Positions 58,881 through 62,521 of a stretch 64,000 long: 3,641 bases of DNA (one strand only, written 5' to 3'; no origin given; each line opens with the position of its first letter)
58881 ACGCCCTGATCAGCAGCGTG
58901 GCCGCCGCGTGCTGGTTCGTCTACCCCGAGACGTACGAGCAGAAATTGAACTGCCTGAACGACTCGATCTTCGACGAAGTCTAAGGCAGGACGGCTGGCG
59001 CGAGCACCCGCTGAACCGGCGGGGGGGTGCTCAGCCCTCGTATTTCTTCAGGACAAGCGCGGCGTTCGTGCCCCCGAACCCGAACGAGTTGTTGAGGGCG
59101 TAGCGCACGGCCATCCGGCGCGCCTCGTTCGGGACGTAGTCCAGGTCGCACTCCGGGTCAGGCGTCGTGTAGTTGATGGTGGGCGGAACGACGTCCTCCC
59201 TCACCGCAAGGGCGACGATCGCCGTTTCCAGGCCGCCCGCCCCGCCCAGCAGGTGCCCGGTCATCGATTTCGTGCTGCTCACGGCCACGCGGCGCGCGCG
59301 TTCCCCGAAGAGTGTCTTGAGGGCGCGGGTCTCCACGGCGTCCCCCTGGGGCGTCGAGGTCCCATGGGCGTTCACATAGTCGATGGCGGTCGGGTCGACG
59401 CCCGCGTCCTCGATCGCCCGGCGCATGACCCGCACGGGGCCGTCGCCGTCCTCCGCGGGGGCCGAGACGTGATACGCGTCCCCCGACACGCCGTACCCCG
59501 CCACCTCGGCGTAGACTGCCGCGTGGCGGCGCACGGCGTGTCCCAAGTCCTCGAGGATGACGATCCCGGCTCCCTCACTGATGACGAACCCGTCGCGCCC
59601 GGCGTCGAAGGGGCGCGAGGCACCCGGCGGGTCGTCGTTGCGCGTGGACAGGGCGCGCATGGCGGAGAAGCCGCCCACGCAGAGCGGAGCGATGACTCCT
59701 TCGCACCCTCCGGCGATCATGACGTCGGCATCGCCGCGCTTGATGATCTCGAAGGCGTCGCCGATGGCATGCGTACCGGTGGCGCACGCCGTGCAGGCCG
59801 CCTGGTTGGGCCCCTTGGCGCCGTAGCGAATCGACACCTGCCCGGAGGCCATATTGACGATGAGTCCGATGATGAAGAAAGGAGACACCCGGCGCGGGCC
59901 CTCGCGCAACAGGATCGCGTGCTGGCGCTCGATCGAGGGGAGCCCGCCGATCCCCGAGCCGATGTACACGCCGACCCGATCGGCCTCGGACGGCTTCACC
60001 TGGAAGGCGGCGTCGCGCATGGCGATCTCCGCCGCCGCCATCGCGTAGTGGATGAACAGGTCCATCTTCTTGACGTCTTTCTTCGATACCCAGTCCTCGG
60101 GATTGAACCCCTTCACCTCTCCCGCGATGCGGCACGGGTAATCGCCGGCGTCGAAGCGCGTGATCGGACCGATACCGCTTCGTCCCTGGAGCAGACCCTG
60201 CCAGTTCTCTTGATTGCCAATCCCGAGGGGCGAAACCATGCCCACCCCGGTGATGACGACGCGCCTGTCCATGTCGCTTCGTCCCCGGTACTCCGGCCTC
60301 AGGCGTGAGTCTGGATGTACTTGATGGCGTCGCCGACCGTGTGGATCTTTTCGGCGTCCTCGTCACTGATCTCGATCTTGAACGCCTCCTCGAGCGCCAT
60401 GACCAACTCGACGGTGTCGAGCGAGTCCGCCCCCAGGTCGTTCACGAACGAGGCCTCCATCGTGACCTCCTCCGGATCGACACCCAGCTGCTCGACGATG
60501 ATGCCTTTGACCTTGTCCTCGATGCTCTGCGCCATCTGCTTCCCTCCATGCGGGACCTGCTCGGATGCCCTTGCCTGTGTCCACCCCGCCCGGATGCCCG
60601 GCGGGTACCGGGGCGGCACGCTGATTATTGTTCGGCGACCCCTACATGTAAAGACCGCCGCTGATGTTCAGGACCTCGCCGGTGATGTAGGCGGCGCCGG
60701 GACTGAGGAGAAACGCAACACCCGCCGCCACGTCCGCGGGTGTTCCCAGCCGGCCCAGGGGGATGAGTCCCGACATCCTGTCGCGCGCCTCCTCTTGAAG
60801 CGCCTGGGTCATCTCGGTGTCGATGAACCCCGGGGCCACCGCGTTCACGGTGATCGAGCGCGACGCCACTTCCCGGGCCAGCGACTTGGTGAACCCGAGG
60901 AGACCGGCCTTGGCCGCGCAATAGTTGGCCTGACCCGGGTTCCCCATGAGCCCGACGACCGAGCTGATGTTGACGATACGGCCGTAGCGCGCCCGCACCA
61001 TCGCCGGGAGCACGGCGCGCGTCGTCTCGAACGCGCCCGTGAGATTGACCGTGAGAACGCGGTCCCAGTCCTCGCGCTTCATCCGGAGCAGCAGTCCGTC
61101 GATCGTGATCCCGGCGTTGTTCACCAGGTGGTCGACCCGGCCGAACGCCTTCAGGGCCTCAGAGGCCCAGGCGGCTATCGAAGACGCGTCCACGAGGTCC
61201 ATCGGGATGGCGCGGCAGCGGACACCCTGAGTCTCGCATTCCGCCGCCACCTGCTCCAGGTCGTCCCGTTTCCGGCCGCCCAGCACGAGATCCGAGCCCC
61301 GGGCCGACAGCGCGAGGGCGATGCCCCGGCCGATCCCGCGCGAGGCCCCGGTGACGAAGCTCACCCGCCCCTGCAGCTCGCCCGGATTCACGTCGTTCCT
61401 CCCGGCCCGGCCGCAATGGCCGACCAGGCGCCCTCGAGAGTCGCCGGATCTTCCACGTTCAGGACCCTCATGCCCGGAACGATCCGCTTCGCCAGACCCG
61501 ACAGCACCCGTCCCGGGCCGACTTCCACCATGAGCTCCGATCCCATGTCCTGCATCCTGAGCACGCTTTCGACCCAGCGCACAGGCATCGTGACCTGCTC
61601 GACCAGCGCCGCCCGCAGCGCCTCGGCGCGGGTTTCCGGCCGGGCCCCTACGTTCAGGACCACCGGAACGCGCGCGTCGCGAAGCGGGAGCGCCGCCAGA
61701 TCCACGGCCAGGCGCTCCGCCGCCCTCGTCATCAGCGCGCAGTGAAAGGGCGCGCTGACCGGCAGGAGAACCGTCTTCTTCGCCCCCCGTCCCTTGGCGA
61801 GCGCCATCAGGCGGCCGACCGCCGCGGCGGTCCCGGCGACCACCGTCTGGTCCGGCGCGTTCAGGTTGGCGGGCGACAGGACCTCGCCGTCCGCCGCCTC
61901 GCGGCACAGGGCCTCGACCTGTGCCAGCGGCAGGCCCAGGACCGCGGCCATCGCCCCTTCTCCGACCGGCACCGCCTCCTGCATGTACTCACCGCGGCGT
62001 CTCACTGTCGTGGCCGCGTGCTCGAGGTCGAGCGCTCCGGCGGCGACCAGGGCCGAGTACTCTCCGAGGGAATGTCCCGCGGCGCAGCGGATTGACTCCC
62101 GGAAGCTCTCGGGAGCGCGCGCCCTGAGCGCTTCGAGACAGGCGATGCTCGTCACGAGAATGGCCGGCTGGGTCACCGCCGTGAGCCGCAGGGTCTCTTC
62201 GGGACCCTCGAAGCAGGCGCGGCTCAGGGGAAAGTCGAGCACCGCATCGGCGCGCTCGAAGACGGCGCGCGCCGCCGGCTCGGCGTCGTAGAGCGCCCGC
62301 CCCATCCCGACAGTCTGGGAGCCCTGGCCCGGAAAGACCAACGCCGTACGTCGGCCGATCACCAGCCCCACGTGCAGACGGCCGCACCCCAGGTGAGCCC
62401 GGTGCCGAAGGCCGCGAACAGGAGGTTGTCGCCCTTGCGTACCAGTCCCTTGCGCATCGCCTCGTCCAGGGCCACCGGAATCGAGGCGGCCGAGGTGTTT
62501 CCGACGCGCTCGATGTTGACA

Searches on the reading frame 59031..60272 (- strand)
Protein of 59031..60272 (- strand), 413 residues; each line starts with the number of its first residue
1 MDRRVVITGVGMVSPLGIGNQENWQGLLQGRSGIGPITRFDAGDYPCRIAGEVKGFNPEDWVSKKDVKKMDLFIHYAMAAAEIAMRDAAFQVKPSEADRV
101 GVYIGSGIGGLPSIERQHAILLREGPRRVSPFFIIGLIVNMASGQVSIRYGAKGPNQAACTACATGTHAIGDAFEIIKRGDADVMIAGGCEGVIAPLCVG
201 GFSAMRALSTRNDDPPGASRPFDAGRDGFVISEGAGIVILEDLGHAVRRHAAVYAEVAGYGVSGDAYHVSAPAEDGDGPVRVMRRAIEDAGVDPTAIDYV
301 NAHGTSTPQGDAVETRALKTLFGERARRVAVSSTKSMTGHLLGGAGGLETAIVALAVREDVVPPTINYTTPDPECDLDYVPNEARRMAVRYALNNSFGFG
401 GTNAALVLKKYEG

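Call 82: search_protein_families(library=pfam, proteins=[window:59031-60272:-], max_evalue=0.00001)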
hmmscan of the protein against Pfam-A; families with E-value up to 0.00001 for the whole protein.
window:59031-60272:- (413 aa): 2 families
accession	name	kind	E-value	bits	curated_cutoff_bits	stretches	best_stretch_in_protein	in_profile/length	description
PF00109.32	ketoacyl-synt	-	8e-58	196.4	20.8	1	3-243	2-249/252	Beta-ketoacyl synthase, N-terminal domain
PF02801.28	Ketoacyl-synt_C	-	1.5e-40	138.4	20.8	1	254-368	1-118/119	Beta-ketoacyl synthase, C-terminal domain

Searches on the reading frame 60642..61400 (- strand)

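Call 82: search_protein_families(library=pfam, proteins=[window:60642-61400:-], max_evalue=0.00001)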
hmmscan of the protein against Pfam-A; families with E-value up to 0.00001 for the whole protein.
window:60642-61400:- (252 aa): 3 families
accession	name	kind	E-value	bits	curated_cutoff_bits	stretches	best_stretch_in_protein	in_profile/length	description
PF13561.12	adh_short_C2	-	3.1e-65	220.5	27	1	18-250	1-235/236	Enoyl-(Acyl carrier protein) reductase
PF00106.31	adh_short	-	8.3e-64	215.1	26.6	1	13-204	2-193/195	short chain dehydrogenase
PF08659.16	KR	-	1.1e-22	81.2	22.6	1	15-177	4-166/180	KR domain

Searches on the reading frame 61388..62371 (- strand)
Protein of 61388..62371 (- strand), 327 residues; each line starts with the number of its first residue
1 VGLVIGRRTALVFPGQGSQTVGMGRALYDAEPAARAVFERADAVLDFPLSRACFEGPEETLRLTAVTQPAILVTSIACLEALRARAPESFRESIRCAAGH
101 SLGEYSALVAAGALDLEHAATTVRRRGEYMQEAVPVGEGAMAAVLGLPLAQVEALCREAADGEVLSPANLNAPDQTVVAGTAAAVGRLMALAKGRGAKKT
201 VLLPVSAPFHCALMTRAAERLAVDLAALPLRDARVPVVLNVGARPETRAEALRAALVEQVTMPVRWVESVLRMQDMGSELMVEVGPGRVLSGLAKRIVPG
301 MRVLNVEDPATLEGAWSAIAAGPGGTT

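Call 82: search_protein_families(library=pfam, proteins=[window:61388-62371:-], max_evalue=0.00001)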
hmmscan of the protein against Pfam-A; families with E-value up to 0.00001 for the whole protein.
window:61388-62371:- (327 aa): 1 family
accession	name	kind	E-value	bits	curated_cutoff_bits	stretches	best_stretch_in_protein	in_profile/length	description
PF00698.26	Acyl_transf_1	-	2.1e-39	136.3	32.7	1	12-290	3-271/319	Acyl transferase domain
